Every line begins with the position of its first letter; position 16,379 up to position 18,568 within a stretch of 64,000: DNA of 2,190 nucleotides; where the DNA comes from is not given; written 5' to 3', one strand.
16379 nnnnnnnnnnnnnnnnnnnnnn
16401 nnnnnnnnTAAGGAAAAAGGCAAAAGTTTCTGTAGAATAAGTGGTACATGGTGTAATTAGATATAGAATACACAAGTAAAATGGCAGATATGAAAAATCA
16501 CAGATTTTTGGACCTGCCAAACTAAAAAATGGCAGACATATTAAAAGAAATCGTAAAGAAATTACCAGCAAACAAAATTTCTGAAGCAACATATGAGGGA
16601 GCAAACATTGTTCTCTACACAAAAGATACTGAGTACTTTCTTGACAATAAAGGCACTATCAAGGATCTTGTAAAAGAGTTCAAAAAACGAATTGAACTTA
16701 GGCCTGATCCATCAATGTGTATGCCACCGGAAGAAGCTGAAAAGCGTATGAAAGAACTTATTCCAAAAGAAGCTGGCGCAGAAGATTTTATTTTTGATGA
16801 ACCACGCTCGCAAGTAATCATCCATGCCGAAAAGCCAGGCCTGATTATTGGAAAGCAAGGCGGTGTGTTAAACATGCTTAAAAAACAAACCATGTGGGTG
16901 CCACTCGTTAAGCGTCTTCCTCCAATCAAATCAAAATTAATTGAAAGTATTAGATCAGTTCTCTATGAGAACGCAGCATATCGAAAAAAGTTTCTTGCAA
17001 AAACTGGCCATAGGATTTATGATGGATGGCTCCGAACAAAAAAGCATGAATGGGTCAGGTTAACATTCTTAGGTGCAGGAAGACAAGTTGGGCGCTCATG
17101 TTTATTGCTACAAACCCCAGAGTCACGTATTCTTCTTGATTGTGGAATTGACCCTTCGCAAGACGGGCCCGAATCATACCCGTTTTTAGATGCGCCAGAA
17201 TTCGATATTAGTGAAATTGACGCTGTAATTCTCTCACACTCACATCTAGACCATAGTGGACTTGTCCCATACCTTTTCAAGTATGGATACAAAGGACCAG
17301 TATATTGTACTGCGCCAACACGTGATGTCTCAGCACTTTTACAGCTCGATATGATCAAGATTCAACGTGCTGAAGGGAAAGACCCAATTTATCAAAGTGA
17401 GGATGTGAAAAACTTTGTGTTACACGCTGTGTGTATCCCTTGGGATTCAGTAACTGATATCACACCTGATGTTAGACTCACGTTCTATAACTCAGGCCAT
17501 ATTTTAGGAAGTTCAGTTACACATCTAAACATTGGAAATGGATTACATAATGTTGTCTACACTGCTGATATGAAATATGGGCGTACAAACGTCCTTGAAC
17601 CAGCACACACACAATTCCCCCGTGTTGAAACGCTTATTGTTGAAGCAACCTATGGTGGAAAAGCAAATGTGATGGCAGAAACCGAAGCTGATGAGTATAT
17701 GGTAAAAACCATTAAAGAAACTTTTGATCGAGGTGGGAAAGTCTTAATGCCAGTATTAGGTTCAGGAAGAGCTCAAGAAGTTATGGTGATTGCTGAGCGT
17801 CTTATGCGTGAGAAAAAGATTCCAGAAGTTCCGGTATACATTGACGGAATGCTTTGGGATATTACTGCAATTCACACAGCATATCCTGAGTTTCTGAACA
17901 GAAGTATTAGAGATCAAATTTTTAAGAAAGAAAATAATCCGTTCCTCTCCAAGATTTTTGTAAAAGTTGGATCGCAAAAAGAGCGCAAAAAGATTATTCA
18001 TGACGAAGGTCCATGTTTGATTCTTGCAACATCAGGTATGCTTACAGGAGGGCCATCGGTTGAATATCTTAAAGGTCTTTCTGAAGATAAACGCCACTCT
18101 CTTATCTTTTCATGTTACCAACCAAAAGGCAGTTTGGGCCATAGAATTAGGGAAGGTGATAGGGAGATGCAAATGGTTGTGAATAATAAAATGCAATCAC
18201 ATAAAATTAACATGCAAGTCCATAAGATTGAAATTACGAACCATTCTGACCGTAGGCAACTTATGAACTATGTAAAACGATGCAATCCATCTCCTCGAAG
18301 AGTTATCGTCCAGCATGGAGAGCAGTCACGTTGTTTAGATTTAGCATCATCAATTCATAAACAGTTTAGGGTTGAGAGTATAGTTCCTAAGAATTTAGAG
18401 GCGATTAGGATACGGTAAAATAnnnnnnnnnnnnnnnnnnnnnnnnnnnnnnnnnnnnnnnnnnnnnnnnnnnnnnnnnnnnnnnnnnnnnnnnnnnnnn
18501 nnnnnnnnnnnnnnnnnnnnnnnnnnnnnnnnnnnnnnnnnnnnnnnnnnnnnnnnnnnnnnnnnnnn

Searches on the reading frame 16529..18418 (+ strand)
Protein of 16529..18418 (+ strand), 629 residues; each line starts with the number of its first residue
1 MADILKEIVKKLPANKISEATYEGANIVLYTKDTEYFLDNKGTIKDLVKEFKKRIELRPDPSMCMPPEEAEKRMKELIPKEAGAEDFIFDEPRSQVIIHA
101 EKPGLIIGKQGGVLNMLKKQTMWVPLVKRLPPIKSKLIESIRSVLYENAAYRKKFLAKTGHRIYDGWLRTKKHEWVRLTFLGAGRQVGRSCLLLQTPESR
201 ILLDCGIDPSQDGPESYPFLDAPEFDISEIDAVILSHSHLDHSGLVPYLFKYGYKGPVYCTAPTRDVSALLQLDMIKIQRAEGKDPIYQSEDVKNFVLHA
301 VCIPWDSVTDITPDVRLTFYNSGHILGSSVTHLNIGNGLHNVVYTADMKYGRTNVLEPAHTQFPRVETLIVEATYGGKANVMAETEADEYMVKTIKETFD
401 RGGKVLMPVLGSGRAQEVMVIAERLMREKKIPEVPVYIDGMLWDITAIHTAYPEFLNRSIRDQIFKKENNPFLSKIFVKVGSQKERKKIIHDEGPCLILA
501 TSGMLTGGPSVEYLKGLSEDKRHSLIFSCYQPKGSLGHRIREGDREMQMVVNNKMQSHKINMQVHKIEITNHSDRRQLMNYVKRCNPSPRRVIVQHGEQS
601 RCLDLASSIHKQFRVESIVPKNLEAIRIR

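Call 30: search_protein_families(library=pfam, proteins=[window:16529-18418:+], max_evalue=0.01)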
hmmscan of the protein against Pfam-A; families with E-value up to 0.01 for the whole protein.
window:16529-18418:+ (629 aa): 9 families
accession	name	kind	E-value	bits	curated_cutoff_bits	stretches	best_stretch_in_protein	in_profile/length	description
PF10996.14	Beta-Casp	-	4.9e-28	98.5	27.7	1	415-540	1-120/120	Beta-Casp domain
PF17214.9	KH_TffA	-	1.3e-18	67.2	22.6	1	3-63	6-67/68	Transcription termination factor FttA, KH domain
PF00753.33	Lactamase_B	-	1.9e-15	57.7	22.7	1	187-359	4-161/196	Metallo-beta-lactamase superfamily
PF16661.11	Lactamase_B_6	-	7.6e-15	55.2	27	1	193-361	1-175/193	Metallo-beta-lactamase superfamily domain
PF07521.17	RMMBL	-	7.7e-13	48.7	21.6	1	558-620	2-63/63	Zn-dependent metallo-hydrolase RNA specificity domain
PF12706.13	Lactamase_B_2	-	6e-11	42.8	27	1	200-380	2-171/200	Beta-lactamase superfamily domain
PF07650.23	KH_2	-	1.5e-05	25.2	22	1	75-120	7-53/78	KH domain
PF04468.17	PSP1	-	0.0014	19.3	27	0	27-58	55-84/86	PSP1 C-terminal conserved region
PF13483.12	Lactamase_B_3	-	0.0028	18.1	24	1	187-243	5-50/160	Beta-lactamase superfamily domain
